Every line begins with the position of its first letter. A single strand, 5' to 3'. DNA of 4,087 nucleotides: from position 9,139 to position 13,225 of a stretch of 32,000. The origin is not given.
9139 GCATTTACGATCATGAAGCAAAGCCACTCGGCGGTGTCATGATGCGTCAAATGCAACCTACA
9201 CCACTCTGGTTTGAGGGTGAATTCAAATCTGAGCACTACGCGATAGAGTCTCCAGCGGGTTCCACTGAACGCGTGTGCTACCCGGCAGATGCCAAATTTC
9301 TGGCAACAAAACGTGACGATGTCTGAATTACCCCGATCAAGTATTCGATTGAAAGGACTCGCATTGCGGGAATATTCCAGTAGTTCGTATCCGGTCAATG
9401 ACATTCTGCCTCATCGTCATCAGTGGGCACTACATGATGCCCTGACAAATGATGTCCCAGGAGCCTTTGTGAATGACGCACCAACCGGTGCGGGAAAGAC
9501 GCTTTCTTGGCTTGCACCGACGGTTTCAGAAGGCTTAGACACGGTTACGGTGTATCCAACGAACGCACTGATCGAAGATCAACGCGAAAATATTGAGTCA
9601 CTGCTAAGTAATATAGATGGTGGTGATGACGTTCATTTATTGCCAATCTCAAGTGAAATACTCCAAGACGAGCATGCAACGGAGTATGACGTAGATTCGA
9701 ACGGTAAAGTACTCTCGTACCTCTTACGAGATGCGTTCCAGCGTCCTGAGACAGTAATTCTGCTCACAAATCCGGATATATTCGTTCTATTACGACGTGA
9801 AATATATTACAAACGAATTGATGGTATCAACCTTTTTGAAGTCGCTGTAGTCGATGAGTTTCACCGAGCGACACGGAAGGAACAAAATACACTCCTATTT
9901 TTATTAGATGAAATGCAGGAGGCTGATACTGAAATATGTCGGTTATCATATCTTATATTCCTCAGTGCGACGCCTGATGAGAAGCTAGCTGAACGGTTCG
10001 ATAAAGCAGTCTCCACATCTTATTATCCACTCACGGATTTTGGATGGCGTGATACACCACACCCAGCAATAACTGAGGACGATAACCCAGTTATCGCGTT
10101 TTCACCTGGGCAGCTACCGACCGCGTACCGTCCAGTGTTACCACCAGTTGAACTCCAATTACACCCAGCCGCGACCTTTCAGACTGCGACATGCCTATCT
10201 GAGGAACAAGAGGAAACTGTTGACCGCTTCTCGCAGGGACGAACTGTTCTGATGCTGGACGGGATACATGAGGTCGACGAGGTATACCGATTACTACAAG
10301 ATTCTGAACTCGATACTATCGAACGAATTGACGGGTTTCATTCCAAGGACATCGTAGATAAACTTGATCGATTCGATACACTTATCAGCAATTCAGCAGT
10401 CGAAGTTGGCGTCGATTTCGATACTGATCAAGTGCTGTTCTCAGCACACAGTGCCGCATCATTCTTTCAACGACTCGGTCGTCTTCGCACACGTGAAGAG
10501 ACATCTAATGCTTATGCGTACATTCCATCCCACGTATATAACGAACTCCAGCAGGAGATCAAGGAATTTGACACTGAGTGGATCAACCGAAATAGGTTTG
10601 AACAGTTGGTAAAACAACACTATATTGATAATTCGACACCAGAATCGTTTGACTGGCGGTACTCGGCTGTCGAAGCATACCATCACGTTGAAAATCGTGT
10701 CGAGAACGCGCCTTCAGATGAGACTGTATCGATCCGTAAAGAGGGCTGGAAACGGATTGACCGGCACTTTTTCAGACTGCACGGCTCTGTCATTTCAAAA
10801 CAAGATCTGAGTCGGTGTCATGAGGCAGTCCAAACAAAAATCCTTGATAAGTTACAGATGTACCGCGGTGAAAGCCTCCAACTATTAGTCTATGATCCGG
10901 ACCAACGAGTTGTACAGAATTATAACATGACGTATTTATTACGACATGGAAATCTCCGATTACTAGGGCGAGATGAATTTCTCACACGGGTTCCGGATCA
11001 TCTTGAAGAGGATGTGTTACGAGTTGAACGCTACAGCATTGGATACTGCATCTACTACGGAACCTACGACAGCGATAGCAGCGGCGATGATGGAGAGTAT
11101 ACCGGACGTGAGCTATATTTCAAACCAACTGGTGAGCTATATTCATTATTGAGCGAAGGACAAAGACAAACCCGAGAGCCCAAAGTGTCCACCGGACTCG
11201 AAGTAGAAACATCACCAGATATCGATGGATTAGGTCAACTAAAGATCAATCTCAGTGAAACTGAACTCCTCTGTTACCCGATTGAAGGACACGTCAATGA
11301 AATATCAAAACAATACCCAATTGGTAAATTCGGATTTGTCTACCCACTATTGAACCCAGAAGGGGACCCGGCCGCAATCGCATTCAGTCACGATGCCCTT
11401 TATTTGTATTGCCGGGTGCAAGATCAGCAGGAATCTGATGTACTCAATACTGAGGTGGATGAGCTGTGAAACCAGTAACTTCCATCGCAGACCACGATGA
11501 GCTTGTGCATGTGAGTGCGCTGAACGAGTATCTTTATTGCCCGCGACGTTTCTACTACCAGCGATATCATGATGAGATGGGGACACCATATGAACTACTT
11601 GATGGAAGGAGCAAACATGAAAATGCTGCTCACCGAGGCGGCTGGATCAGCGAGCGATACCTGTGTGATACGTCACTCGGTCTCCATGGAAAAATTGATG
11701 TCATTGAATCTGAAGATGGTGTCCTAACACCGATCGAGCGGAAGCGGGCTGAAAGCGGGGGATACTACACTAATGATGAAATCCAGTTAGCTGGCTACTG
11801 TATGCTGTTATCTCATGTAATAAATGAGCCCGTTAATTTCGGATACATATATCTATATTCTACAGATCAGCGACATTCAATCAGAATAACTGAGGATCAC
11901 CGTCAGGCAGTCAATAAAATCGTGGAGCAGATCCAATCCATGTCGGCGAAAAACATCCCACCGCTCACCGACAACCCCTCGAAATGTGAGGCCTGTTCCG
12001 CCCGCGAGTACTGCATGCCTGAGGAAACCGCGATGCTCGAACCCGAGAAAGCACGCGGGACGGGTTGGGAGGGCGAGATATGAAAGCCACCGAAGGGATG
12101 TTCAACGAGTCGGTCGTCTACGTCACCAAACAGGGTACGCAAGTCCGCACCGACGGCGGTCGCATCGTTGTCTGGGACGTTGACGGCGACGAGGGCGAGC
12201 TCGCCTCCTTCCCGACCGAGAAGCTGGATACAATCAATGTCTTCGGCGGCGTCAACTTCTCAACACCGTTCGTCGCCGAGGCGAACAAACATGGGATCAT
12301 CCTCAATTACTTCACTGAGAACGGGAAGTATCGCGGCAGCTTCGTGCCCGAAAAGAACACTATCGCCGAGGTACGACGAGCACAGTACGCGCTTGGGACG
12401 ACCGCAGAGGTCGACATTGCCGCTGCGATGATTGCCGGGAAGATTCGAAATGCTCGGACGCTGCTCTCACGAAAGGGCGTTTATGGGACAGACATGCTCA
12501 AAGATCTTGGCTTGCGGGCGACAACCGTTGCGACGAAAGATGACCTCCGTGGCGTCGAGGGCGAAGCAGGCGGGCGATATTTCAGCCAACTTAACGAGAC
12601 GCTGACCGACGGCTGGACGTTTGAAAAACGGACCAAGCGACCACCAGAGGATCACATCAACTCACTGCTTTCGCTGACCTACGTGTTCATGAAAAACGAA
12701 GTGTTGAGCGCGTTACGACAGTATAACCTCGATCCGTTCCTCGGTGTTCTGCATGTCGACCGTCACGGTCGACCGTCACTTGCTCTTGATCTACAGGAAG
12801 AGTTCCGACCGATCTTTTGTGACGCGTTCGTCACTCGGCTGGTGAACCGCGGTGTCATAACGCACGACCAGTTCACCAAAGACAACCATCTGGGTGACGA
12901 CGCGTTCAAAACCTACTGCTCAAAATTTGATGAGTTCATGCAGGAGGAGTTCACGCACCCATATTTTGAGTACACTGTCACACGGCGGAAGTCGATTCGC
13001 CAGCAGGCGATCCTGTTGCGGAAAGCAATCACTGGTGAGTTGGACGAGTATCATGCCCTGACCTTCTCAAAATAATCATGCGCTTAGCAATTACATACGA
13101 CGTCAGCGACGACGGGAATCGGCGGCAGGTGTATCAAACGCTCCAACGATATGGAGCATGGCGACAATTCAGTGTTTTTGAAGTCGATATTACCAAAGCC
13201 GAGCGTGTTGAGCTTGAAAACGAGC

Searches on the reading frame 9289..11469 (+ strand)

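Call 84: search_protein_families(library=pfam, proteins=[window:9289-11469:+], max_evalue=0.001)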
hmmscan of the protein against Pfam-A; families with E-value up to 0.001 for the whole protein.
window:9289-11469:+ (726 aa): 3 families
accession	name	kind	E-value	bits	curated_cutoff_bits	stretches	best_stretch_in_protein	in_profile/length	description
PF00270.35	DEAD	-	7.1e-11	42.6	26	1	61-234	18-165/167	DEAD/DEAH box helicase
PF04851.21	ResIII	-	1.8e-05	25.1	22.5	1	61-230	27-163/164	Type III restriction enzyme, res subunit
PF22590.2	Cas3-like_C_2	-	5.5e-05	23.8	27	1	358-400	60-102/106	CRISPR-associated nuclease/helicase Cas3, C-terminal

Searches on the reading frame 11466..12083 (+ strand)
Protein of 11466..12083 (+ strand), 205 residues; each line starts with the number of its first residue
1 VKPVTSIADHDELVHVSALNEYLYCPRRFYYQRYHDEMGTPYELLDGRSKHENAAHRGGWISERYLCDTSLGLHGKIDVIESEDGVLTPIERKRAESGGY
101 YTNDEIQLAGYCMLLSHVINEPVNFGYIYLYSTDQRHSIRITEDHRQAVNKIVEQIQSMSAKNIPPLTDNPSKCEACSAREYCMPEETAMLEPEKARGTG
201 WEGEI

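Call 84: search_protein_families(library=pfam, proteins=[window:11466-12083:+], max_evalue=0.001)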
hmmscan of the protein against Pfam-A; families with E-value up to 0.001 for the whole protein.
window:11466-12083:+ (205 aa): 2 families
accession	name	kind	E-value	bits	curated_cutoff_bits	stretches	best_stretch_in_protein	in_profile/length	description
PF01930.23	Cas_Cas4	-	1.2e-22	81.2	22.7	1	17-184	3-159/160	Domain of unknown function DUF83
PF12705.13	PDDEXK_1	-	1e-10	42.4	22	1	60-183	110-246/247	PD-(D/E)XK nuclease superfamily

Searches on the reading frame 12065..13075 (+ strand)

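Call 84: search_protein_families(library=pfam, proteins=[window:12065-13075:+], max_evalue=0.001)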
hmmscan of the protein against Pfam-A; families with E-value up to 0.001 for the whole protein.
window:12065-13075:+ (336 aa): 1 family
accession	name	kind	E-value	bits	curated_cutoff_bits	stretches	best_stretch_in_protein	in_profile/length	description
PF01867.21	Cas_Cas1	-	6.1e-77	259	22.3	1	18-289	1-282/283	CRISPR associated protein Cas1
